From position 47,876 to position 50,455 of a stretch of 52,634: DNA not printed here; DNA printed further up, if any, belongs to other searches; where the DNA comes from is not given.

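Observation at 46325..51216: Orphan glycyl-radical enzyme operon (GRE, activase, SMP-30 lactonase) with a divergent AraC regulator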

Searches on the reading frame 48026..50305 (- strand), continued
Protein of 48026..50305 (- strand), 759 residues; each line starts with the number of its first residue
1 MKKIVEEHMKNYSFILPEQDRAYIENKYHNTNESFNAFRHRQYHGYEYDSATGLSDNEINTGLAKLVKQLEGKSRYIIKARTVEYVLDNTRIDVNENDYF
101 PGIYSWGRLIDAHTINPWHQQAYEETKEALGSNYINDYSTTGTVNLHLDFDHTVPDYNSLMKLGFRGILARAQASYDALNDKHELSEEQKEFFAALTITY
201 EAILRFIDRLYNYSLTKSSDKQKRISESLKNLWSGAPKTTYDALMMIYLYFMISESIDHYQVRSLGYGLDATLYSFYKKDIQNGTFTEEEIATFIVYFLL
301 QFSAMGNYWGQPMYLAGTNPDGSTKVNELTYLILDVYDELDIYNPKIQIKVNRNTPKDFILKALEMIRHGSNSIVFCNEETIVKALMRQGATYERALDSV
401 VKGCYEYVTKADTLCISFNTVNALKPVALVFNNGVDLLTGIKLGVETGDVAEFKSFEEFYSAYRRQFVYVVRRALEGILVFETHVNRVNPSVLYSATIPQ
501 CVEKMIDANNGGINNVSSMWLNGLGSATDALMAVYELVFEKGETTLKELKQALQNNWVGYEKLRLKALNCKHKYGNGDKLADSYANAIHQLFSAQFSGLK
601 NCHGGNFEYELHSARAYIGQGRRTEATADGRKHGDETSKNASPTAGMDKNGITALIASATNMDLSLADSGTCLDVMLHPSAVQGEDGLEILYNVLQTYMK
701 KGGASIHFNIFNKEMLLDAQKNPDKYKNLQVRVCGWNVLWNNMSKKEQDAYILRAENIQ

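Call 34: search_protein_families(library=pfam, proteins=[L055:11090-13090:+, L052:10991-11938:+, L080:10340-11440:+, L021:12023-13060:+, L021:13148-14008:+, L038:12453-15212:+, L045:11250-14030:+, L045:14044-16554:+, L071:14658-15944:+, L052:15252-16178:+], max_evalue=0.01)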
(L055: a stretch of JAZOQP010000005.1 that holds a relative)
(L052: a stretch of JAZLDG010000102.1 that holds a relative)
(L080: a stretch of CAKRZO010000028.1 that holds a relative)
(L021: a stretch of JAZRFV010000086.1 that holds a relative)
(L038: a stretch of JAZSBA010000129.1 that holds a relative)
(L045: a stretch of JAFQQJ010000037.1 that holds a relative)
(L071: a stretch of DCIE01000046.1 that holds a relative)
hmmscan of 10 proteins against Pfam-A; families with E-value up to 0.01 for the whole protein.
L055:11090-13090:+ (666 aa): 0 families

L052:10991-11938:+ (315 aa): 1 family
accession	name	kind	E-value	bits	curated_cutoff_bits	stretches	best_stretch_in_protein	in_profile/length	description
PF02126.24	PTE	-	7.8e-60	203.3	22.4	1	12-311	1-296/298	Phosphotriesterase family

L080:10340-11440:+ (366 aa): 1 family
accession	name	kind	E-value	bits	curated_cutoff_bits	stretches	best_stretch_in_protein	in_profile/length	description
PF00144.29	Beta-lactamase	-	2e-49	169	27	1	23-335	20-306/329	Beta-lactamase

L021:12023-13060:+ (345 aa): 6 families
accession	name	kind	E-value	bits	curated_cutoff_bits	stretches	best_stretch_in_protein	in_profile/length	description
PF12715.13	Abhydrolase_7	-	2.6e-17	63.6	21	1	11-318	24-337/388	Abhydrolase family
PF22244.2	GCE_fung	-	2.2e-11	44.5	27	1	190-238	85-135/231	Glucuronyl esterase, fungi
PF05448.18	AXE1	-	1.3e-07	31.2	21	1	64-243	46-211/321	Acetyl xylan esterase (AXE1)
PF00561.26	Abhydrolase_1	-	3.9e-05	23.9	25.8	1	138-234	22-96/245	alpha/beta hydrolase fold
PF00326.27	Peptidase_S9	-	0.00037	20.5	22.6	1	190-325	46-187/213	Prolyl oligopeptidase family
PF12146.15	Hydrolase_4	-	0.0037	17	27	0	137-240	25-112/239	Serine aminopeptidase, S33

L021:13148-14008:+ (286 aa): 1 family
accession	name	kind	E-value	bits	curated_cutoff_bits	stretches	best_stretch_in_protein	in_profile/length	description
PF16227.11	DUF4886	-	7e-80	268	26.7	1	32-272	1-242/242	Domain of unknown function (DUF4886)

L038:12453-15212:+ (919 aa): 1 family
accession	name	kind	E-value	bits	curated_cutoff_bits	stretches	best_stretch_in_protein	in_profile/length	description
PF16126.11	DUF4838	-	2e-17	63.8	26.6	2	519-626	203-312/325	Domain of unknown function (DUF4838)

L045:11250-14030:+ (926 aa): 2 families
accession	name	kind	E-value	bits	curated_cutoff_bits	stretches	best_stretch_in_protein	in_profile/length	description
PF07833.16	Cu_amine_oxidN1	-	1.8e-06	28.3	24.2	1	850-899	49-98/108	Copper amine oxidase N-terminal domain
PF01531.22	Glyco_transf_11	-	0.0051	16.5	23.9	0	746-859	40-157/298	Glycosyl transferase family 11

L045:14044-16554:+ (836 aa): 5 families
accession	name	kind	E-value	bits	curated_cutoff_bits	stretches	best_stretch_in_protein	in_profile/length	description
PF00754.31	F5_F8_type_C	-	1.6e-57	193.5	28.2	4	37-168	2-127/127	F5/8 type C domain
PF07833.16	Cu_amine_oxidN1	-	7e-32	110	24.2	1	727-834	6-108/108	Copper amine oxidase N-terminal domain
PF22633.2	F5_F8_type_C_2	-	8.7e-26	90.8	27.8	3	581-671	2-89/91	NedA-like, galactose-binding domain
PF16391.11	DUF5000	-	6.8e-06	26.8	25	0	52-125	1-60/141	Domain of unknown function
PF03256.22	ANAPC10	-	0.0038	17.3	21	0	37-92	31-75/185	Anaphase-promoting complex, subunit 10 (APC10)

L071:14658-15944:+ (428 aa): 1 family
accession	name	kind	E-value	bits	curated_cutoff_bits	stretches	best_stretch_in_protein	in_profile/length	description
PF06134.17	RhaA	-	1.2e-165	552.2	22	1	6-427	3-417/417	L-rhamnose isomerase (RhaA)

L052:15252-16178:+ (308 aa): 1 family
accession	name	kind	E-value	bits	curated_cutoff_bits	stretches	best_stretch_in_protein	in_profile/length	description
PF02126.24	PTE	-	4e-50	171.4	22.4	1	12-307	2-296/298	Phosphotriesterase family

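Call 40: search_protein_families(library=pfam, alignment_id=A2, max_evalue=0.0001)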
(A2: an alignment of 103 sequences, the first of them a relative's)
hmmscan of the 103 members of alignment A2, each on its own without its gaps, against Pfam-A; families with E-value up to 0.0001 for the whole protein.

A. member 1, L005:10256-10561:+ (102 aa): 0 families

B. families by the number of members that match (of 103 scanned): 95 families (the first 25 are shown)
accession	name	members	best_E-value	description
PF08450.18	SGL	12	4.1e-61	SMP-30/Gluconolactonase/LRE-like region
PF00892.27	EamA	12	2.3e-37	EamA-like transporter family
PF03629.24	SASA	5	4.8e-55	Carbohydrate esterase, sialic acid-specific acetylesterase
PF07833.16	Cu_amine_oxidN1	4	2.8e-32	Copper amine oxidase N-terminal domain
PF13472.12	Lipase_GDSL_2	3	7.6e-26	GDSL-like Lipase/Acylhydrolase family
PF06134.17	RhaA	2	1.2e-169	L-rhamnose isomerase (RhaA)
PF02126.24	PTE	2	7.8e-60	Phosphotriesterase family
PF00754.31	F5_F8_type_C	2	1.6e-57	F5/8 type C domain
PF01208.23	URO-D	2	8.7e-54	Uroporphyrinogen decarboxylase (URO-D)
PF22244.2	GCE_fung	2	2e-28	Glucuronyl esterase, fungi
PF22633.2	F5_F8_type_C_2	2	8.7e-26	NedA-like, galactose-binding domain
PF01408.29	GFO_IDH_MocA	2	3.5e-21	Oxidoreductase family, NAD-binding Rossmann fold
PF16116.10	DUF4832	2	1.1e-19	Domain of unknown function (DUF4832)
PF00528.27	BPD_transp_1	2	4e-14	Binding-protein-dependent transport system inner membrane component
PF13353.11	Fer4_12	2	3.1e-11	4Fe-4S single cluster domain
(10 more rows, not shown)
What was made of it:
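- Carbohydrate esterases sit in the operons, and RhaA or fucose isomerase follows the GRE operon on the same strand in three loci (calls 34, 40).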

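Call 42: predict_structure(alignment_id=A1)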
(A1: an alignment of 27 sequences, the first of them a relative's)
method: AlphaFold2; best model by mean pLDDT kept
length: 759 residues; sequences in the alignment: 27
mean_pLDDT: 90.8   pTM: 0.90
mean pLDDT of the five models: 90.8, 89.6, 89.6, 88.0, 86.7
residues with pLDDT >= 90: 548; 70-90: 179; 50-70: 21; < 50: 11
segments of 3 or more residues with pLDDT < 50: 1-10
pLDDT, mean of each block of 10 residues (from residue 1): 35 89 88 72 81 95 98 96 97 94 89 94 95 91 90 90 98 97 91 98 98 95 97 98 97 87 87 96 97 96 72 86 93 94 86 94 90 89 93 92 80 90 98 96 96 98 98 96 94 95 95 92 96 98 98 98 97 94 97 95 93 85 95 90 83 92 91 86 89 95 91 91 80 63 81 81
secondary structure, 60 per line:
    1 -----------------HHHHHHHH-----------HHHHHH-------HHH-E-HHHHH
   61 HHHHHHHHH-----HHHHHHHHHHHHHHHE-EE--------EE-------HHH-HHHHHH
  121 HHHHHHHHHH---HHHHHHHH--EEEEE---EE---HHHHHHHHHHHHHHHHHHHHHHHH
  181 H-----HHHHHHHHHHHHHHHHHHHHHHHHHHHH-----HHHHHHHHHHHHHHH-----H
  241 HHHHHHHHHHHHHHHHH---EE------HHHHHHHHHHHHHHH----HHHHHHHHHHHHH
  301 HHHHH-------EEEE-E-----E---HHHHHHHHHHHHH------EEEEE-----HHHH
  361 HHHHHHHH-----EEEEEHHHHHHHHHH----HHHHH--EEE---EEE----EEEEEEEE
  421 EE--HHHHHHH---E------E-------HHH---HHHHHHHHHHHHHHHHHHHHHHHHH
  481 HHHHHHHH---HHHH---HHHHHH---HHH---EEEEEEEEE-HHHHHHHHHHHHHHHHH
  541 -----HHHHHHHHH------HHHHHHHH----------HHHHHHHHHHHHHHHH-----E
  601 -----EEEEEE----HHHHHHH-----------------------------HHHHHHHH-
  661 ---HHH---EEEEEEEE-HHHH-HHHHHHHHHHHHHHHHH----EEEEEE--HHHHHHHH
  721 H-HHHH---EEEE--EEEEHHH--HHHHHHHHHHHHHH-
elements in order (helices of 4 or more, strands of 3 or more residues): H18-25 H37-42 H56-69 H75-89 H115-130 H134-141 E144-148 H157-181 H187-214 H220-234 H240-257 H269-283 H288-305 E313-316 H328-340 E347-351 H357-368 E374-378 H379-388 H393-397 E400-402 E406-408 E413-422 H425-431 H456-488 H492-495 H499-504 E514-522 H524-540 H546-554 H561-568 H579-594 E606-611 H616-622 H652-659 E670-677 H679-682 H684-700 E705-710 H713-721 H723-726 E730-733 E736-739 H745-758

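Call 45: fold_search(model_id=the predicted structure, library=pdb)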
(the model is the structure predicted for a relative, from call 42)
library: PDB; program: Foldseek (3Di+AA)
matches with E <= 10: 206; with E <= 0.001: 81
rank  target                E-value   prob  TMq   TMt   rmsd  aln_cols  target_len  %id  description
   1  6vxc_A                4.0e-43  1.00  0.82  0.79   4.3       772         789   26  Crystal structure of hydroxyproline dehydratase (HypD) from Clostridioides difficile (released 2020-04-08)
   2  5i2g_A                4.2e-43  1.00  0.81  0.78   6.6       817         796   22  1,2-propanediol Dehydration in Roseburia inulinivorans; Structural Basis for Substrate and Enantiomer Selectivity (released 2016-06-01)
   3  5i2g_B                6.0e-42  1.00  0.81  0.77   5.6       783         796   23  1,2-propanediol Dehydration in Roseburia inulinivorans; Structural Basis for Substrate and Enantiomer Selectivity (released 2016-06-01)
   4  1r8w_A                2.4e-41  1.00  0.82  0.79   5.5       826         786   22  Native structure of the B12-independent glycerol dehydratase from clostridium butyricum (released 2004-06-01)
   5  5i2a_A                4.0e-41  1.00  0.81  0.74   5.7       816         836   22  1,2-propanediol Dehydration in Roseburia inulinivorans; Structural Basis for Substrate and Enantiomer Selectivity (released 2016-06-01)
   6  2f3o_A                5.8e-41  1.00  0.82  0.81   3.8       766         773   25  Crystal Structure of a glycyl radical enzyme from Archaeoglobus fulgidus (released 2006-03-07)
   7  9rco_A                7.9e-41  1.00  0.84  0.80   4.0       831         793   20  1,2-propanediol dehydratase with 0.1 % glycerol additive (released 2025-06-11)
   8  5i2a_B                1.3e-40  1.00  0.79  0.72   7.9       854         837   21  1,2-propanediol Dehydration in Roseburia inulinivorans; Structural Basis for Substrate and Enantiomer Selectivity (released 2016-06-01)
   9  8iof_C                3.5e-40  1.00  0.84  0.81   3.1       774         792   22  Crystal structure of N-methyl-Cis-4-hydroxy-D-proline dehydratase in Clostridium sp. FS41 (released 2024-03-27)
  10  9rcp_B                4.2e-40  1.00  0.83  0.80   4.1       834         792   20  1,2-propanediol dehydratase with 0.1 % 1,3-propanediol additive (released 2025-06-11)
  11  9ht9_A                4.6e-40  1.00  0.83  0.79   3.9       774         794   22  CutC in complex with inhibitor1 (released 2026-01-14)
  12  8iof_A                6.6e-40  1.00  0.84  0.80   4.1       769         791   22  Crystal structure of N-methyl-Cis-4-hydroxy-D-proline dehydratase in Clostridium sp. FS41 (released 2024-03-27)
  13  9rcp_C                2.0e-39  1.00  0.83  0.79   4.2       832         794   20  1,2-propanediol dehydratase with 0.1 % 1,3-propanediol additive (released 2025-06-11)
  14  9rcq_A                2.0e-39  1.00  0.81  0.76   8.1       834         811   20  1,2-propanediol dehydratase with no ligand additives (released 2025-06-11)
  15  6vue_A                3.2e-39  1.00  0.82  0.77   5.1       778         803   22  wild-type choline TMA lyase in complex with 1-methyl-1,2,3,6-tetrahydropyridin-3-ol (released 2020-11-04)
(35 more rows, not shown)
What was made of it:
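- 48026..50305 (-): Glycyl radical enzyme of an uncharacterised clade (759-aa ORF; probable start at 50281, giving 751 aa). AlphaFold2 pLDDT 90.8 with the GRE fold, TM about 0.82 (calls 42, 45).
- On Glycyl radical enzyme superfamily (PFL-like): AlphaFold2 model superposes on solved GREs with TM 0.79-0.86 (calls 42, 45).
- The fold is a canonical GRE (calls 42, 45). Foldseek scores to the isomerases are as good as those to the dehydratases (call 45).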

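Call 57: search_protein_families(library=pfam, alignment_id=A3, max_evalue=0.00001)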
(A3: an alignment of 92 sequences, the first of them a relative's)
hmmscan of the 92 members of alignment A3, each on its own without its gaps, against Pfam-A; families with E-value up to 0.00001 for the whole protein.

A. member 1, L001:5236-6498:- (421 aa): 0 families

B. families by the number of members that match (of 92 scanned): 116 families (the first 25 are shown)
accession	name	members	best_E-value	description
PF01261.30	AP_endonuc_2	3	3.2e-33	Xylose isomerase-like TIM barrel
PF03099.24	BPL_LplA_LipB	3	2.9e-23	Biotin/lipoate A/B protein ligase family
PF02237.23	BPL_C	3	1.7e-09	Biotin protein ligase C terminal domain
PF00580.27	UvrD-helicase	2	9.2e-85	UvrD/REP helicase N-terminal domain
PF13361.12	UvrD_C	2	2.5e-78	UvrD-like helicase C-terminal domain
PF00005.33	ABC_tran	2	9.1e-36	ABC transporter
PF13635.12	DUF4143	2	6.5e-33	Domain of unknown function (DUF4143)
PF00664.28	ABC_membrane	2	6.8e-28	ABC transporter transmembrane region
PF13173.12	AAA_14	2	7.6e-26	AAA domain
PF03630.20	Fumble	2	9.1e-23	Fumble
PF12833.13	HTH_18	2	9.5e-22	Helix-turn-helix domain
PF13245.12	AAA_19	2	1.4e-20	AAA domain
PF00165.29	HTH_AraC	2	1.7e-18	Bacterial regulatory helix-turn-helix proteins, AraC family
PF13538.12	UvrD_C_2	2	2.3e-11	UvrD-like helicase C-terminal domain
PF02463.25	SMC_N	2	8.1e-09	RecF/RecN/SMC N terminal domain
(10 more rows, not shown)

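Call 58: search_protein_families(library=pfam, alignment_id=A4, max_evalue=0.00001)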
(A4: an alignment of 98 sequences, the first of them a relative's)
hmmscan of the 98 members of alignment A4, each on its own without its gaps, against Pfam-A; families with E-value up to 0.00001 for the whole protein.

A. member 1, L029:14231-15007:- (259 aa): 3 families
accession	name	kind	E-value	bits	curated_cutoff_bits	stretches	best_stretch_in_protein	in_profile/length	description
PF13561.12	adh_short_C2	-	1.1e-36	127.1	27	1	14-248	9-235/236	Enoyl-(Acyl carrier protein) reductase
PF00106.31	adh_short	-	7.2e-34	117.4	26.6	1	2-200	1-190/195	short chain dehydrogenase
PF23441.1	SDR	-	5.4e-08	33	27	1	3-248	9-255/258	SDR-like rossmann domain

B. families by the number of members that match (of 98 scanned): 148 families (the first 25 are shown)
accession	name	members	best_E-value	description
PF00107.32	ADH_zinc_N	3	5.2e-24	Zinc-binding dehydrogenase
PF01408.29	GFO_IDH_MocA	3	1.9e-23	Oxidoreductase family, NAD-binding Rossmann fold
PF00753.33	Lactamase_B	3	1.3e-18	Metallo-beta-lactamase superfamily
PF00480.26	ROK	2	1.1e-59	ROK family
PF13561.12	adh_short_C2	2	1e-42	Enoyl-(Acyl carrier protein) reductase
PF00106.31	adh_short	2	1.9e-39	short chain dehydrogenase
PF07833.16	Cu_amine_oxidN1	2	2.3e-35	Copper amine oxidase N-terminal domain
PF00587.30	tRNA-synt_2b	2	3.4e-34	tRNA synthetase class II core domain (G, H, P, S and T)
PF03129.25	HGTP_anticodon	2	3.5e-22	Anticodon binding domain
PF13472.12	Lipase_GDSL_2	2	1.2e-21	GDSL-like Lipase/Acylhydrolase family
PF12833.13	HTH_18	2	1.4e-21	Helix-turn-helix domain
PF08240.17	ADH_N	2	3.6e-19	Alcohol dehydrogenase GroES-like domain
PF00165.29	HTH_AraC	2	1.9e-17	Bacterial regulatory helix-turn-helix proteins, AraC family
PF13602.12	ADH_zinc_N_2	2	6.1e-17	Zinc-binding dehydrogenase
PF22725.1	GFO_IDH_MocA_C3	2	1.7e-15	GFO/IDH/MocA C-terminal domain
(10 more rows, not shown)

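Call 59: search_protein_families(library=pfam, alignment_id=A5, max_evalue=0.00001)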
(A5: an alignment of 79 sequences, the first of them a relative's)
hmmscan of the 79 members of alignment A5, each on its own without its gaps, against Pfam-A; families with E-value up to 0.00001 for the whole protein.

A. member 1, L062:3012-5108:+ (699 aa): 3 families
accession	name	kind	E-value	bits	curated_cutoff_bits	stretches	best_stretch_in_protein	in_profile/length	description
PF00773.25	RNB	-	2.7e-114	382.3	29.3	1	242-568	1-325/326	RNB domain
PF17876.7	CSD2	-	5.5e-31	106.9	26.2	2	148-222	1-74/74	Cold shock domain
PF08206.17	OB_RNB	-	2.5e-20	72.4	24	1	70-128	1-58/58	Ribonuclease B OB domain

B. families by the number of members that match (of 79 scanned): 111 families (the first 25 are shown)
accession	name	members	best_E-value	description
PF01554.23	MatE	4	2.8e-54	MatE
PF00300.27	His_Phos_1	2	1.8e-45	Histidine phosphatase superfamily (branch 1)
PF01863.23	YgjP-like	2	5.9e-43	YgjP-like, metallopeptidase domain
PF04616.20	Glyco_hydro_43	2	7.4e-40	Glycosyl hydrolases family 43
PF00005.33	ABC_tran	2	6.8e-30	ABC transporter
PF01522.26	Polysacc_deac_1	2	1.7e-27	Polysaccharide deacetylase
PF01943.22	Polysacc_synt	2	2e-08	Polysaccharide biosynthesis protein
PF01261.30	AP_endonuc_2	2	2.6e-08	Xylose isomerase-like TIM barrel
PF00515.34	TPR_1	2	9.4e-08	Tetratricopeptide repeat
PF07719.23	TPR_2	2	1e-07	Tetratricopeptide repeat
PF13304.12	AAA_21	2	1.1e-07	AAA domain, putative AbiEii toxin, Type IV TA system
PF03023.19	MurJ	2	3.5e-07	Lipid II flippase MurJ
PF05681.19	Fumerase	1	2e-122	Fumarate hydratase (Fumerase)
PF17389.8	Bac_rhamnosid6H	1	1.9e-121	Bacterial alpha-L-rhamnosidase 6 hairpin glycosidase domain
PF00773.25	RNB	1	2.7e-114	RNB domain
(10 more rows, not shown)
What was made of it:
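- Non-homologous lactonase and esterase folds recur, whereas the non-operonic neighbours are heterogeneous (calls 57-59).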
